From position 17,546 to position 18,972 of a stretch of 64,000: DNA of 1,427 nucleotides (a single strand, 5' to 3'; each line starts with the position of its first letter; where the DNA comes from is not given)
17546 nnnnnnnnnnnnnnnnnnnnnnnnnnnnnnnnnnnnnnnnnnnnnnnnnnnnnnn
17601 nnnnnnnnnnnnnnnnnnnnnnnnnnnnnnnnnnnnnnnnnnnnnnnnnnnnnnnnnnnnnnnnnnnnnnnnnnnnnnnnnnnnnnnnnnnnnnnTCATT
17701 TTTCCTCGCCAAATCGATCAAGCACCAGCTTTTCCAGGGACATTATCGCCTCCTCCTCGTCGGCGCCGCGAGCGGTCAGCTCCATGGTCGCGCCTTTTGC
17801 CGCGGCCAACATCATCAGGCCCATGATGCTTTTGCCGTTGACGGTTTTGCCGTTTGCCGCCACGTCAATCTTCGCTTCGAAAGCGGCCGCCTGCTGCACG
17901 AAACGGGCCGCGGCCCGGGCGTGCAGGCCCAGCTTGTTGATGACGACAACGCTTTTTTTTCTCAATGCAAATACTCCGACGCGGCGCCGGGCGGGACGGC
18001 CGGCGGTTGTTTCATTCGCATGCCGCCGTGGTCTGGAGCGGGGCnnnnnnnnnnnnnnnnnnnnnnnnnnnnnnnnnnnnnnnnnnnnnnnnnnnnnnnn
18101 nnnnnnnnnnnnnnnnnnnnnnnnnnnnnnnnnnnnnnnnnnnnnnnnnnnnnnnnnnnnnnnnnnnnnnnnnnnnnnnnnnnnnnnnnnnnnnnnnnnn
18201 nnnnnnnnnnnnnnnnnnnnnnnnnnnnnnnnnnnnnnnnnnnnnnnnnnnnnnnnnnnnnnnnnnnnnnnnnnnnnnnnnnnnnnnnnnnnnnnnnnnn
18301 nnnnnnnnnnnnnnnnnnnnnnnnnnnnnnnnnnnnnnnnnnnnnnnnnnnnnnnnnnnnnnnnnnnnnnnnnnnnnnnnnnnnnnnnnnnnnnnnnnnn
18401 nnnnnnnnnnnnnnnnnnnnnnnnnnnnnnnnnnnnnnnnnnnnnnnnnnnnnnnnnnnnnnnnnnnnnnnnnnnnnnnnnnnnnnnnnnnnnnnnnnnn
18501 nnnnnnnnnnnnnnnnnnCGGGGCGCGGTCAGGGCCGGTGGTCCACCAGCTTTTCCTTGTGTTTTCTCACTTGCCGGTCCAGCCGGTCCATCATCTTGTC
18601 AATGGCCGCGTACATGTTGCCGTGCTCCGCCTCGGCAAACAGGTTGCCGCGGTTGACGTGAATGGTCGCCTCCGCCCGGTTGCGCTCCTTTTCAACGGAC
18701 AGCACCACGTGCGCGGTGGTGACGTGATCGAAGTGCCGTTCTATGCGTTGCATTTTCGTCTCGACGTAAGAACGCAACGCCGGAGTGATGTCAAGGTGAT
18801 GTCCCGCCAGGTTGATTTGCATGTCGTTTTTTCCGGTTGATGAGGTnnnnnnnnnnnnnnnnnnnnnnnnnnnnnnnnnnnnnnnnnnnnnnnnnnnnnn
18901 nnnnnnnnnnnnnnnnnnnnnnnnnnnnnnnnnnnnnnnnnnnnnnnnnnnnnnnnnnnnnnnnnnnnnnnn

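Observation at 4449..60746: Recurrent tandem duplication of gene boundaries across the window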

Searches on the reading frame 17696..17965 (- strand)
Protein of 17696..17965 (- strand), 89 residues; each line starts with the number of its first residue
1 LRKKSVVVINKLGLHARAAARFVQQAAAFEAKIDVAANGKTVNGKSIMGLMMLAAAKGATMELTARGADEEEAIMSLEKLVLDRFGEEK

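Call 42: search_protein_families(library=pfam, max_evalue=0.00001, proteins=[window:17696-17965:-])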
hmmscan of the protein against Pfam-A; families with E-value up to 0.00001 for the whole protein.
window:17696-17965:- (89 aa): 1 family
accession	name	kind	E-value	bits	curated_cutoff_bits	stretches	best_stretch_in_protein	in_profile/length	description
PF00381.24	PTS-HPr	-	1.4e-28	99.2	23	1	3-81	2-79/81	PTS HPr component phosphorylation site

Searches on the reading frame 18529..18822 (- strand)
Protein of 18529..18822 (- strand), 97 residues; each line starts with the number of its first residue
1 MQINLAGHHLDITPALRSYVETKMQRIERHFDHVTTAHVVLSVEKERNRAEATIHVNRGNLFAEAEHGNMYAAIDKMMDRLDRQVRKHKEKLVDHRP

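Call 43: search_protein_families(library=pfam, max_evalue=0.00001, proteins=[window:18529-18822:-])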
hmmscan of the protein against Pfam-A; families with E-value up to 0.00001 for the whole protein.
window:18529-18822:- (97 aa): 1 family
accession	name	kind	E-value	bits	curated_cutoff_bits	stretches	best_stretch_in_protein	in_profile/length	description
PF02482.25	Ribosomal_S30AE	-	1.1e-29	103.4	23.7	1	3-92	1-87/88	Sigma 54 modulation protein / S30EA ribosomal protein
